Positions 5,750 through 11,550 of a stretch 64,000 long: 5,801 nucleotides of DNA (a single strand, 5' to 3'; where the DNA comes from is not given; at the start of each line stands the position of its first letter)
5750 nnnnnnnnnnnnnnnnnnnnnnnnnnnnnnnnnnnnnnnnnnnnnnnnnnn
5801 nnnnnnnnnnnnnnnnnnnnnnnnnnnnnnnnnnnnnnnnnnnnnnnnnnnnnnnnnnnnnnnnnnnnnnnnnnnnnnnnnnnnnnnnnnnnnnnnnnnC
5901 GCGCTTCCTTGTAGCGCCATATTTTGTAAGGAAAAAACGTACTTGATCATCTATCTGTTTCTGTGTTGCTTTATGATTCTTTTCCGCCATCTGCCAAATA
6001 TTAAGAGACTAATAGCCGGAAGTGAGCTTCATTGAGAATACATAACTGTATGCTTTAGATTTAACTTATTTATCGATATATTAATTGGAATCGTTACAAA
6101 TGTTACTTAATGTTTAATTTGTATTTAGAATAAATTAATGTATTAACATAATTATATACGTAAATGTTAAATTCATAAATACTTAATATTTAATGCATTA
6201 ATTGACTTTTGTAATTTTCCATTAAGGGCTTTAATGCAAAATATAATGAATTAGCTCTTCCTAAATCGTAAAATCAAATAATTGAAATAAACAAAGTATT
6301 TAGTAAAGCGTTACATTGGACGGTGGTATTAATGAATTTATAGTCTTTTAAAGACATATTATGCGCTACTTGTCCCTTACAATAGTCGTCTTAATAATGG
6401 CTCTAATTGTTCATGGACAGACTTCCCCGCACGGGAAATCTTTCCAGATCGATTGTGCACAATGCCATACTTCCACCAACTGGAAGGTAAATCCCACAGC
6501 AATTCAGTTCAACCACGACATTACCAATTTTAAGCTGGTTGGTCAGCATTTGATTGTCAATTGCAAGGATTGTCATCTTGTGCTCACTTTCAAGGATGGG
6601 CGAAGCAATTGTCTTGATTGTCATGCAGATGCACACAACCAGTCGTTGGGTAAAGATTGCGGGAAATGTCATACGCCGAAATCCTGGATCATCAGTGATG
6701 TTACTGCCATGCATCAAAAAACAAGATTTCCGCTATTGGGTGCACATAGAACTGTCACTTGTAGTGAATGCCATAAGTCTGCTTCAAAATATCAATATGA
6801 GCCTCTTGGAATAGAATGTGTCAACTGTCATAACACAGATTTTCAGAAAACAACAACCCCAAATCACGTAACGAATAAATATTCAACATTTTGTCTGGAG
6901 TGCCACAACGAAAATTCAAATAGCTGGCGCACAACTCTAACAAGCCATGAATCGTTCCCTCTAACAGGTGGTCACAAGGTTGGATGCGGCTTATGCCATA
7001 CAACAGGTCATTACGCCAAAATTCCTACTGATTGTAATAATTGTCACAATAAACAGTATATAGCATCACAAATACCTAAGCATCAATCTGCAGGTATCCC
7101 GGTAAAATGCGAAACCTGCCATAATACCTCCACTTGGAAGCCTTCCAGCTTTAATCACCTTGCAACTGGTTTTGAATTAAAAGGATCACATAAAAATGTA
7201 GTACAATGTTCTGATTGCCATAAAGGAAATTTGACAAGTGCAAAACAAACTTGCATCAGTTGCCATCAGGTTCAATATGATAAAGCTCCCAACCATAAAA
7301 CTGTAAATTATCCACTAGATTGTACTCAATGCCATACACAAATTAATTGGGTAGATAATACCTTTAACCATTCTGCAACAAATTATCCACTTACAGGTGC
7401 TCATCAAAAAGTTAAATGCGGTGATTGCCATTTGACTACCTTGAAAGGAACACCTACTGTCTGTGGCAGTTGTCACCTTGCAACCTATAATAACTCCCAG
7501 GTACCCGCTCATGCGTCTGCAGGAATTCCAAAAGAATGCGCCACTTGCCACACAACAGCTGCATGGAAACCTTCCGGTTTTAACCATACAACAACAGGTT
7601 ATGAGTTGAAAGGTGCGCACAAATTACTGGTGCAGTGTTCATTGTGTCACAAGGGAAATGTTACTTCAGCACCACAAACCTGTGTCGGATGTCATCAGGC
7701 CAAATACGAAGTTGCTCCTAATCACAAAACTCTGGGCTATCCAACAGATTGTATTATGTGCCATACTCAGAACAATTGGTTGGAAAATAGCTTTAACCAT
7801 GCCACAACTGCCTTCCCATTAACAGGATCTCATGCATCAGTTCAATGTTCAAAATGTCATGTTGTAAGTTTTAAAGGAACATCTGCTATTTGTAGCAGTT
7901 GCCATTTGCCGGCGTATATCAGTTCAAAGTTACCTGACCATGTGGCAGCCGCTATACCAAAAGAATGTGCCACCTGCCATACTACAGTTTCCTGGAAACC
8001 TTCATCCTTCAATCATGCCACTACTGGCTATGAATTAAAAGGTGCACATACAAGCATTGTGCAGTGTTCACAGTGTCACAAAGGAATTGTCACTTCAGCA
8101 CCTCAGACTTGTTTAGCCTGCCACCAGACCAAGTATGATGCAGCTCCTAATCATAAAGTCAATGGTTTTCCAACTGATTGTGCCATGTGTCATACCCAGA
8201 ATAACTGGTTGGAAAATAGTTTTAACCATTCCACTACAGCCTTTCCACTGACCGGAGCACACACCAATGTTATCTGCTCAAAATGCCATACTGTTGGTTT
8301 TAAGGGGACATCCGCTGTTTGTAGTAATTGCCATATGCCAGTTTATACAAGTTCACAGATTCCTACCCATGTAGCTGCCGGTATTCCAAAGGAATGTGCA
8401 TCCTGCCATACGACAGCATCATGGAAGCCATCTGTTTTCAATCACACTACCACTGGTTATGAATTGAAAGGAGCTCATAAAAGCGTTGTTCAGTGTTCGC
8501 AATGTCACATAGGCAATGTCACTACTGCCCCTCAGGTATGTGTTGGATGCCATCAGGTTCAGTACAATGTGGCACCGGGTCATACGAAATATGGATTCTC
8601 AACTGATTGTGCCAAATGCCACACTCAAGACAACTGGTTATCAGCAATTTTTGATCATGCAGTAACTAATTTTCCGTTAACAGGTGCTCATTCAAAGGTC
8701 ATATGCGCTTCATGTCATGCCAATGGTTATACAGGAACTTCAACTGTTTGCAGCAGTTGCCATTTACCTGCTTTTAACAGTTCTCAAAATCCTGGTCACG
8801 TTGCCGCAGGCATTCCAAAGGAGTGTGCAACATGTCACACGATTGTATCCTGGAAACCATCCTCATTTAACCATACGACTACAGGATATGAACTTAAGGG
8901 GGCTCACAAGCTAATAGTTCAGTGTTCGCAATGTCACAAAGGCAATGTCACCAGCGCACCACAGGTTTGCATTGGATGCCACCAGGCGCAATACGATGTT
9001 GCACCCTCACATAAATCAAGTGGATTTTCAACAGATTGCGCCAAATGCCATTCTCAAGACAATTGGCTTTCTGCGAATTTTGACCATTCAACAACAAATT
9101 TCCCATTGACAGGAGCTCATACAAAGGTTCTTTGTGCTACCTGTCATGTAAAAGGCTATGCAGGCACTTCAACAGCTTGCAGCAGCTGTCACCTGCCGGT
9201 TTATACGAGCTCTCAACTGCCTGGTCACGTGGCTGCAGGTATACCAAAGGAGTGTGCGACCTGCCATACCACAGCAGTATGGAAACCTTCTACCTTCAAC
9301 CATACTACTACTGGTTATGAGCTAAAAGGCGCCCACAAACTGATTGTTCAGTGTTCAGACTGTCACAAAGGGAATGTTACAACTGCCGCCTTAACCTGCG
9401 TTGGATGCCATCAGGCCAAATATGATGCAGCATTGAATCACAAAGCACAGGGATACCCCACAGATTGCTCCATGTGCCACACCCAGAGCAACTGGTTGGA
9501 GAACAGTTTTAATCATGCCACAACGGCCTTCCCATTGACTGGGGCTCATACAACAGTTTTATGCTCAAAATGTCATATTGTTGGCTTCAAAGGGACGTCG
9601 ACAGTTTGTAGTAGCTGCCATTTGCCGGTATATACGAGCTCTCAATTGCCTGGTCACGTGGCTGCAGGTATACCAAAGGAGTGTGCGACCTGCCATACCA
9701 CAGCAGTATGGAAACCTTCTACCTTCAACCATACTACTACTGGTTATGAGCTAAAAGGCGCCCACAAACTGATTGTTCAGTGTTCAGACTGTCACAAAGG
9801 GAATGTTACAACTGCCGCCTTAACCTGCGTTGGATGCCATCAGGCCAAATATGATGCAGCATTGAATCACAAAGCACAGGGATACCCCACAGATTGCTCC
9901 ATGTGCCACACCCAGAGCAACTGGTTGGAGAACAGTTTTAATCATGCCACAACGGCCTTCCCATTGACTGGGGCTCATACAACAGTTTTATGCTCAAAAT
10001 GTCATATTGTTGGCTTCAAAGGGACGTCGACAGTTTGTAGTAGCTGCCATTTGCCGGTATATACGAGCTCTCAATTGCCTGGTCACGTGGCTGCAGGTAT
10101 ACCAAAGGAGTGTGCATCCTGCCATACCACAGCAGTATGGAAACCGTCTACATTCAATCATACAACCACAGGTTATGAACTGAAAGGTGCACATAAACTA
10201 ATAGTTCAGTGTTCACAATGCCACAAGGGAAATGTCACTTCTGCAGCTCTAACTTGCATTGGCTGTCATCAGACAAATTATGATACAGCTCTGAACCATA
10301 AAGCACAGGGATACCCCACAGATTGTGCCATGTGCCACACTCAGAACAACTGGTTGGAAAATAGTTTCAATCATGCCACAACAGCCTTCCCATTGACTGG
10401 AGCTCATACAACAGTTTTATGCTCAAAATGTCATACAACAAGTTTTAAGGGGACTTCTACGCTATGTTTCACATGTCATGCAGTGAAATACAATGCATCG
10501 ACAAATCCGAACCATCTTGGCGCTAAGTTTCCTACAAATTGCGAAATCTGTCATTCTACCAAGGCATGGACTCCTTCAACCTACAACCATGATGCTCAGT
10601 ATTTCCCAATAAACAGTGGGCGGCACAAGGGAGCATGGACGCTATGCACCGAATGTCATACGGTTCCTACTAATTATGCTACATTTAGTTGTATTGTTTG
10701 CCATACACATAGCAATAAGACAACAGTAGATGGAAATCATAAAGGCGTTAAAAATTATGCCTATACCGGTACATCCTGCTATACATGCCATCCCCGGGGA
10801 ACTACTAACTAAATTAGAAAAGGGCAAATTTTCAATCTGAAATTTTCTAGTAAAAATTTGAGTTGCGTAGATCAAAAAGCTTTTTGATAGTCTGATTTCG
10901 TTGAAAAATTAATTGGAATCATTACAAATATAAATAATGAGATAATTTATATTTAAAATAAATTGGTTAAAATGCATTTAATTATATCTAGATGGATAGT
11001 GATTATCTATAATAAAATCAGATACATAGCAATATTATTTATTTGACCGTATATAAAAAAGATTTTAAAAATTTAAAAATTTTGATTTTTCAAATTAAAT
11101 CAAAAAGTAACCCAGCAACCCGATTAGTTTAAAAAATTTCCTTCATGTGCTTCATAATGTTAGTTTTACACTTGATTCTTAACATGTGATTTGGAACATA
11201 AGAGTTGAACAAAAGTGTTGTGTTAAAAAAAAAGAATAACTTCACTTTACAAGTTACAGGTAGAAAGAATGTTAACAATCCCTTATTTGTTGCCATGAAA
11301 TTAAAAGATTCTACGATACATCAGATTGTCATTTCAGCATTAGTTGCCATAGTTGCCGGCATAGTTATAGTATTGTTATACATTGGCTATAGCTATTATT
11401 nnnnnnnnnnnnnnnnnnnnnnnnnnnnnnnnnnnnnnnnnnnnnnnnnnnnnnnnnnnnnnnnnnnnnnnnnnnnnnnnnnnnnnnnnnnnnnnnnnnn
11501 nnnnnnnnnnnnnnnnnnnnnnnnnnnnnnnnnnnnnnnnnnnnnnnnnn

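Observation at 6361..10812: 61-CxxCH, 1483-aa single-polypeptide poly-c7-like cytochrome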

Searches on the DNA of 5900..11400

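Call 79: search_rna_families(source=window, start=5900, end=11400, threshold=evalue, max_evalue=1)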
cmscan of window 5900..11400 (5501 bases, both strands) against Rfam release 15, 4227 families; matches with E-value up to 1: 0.
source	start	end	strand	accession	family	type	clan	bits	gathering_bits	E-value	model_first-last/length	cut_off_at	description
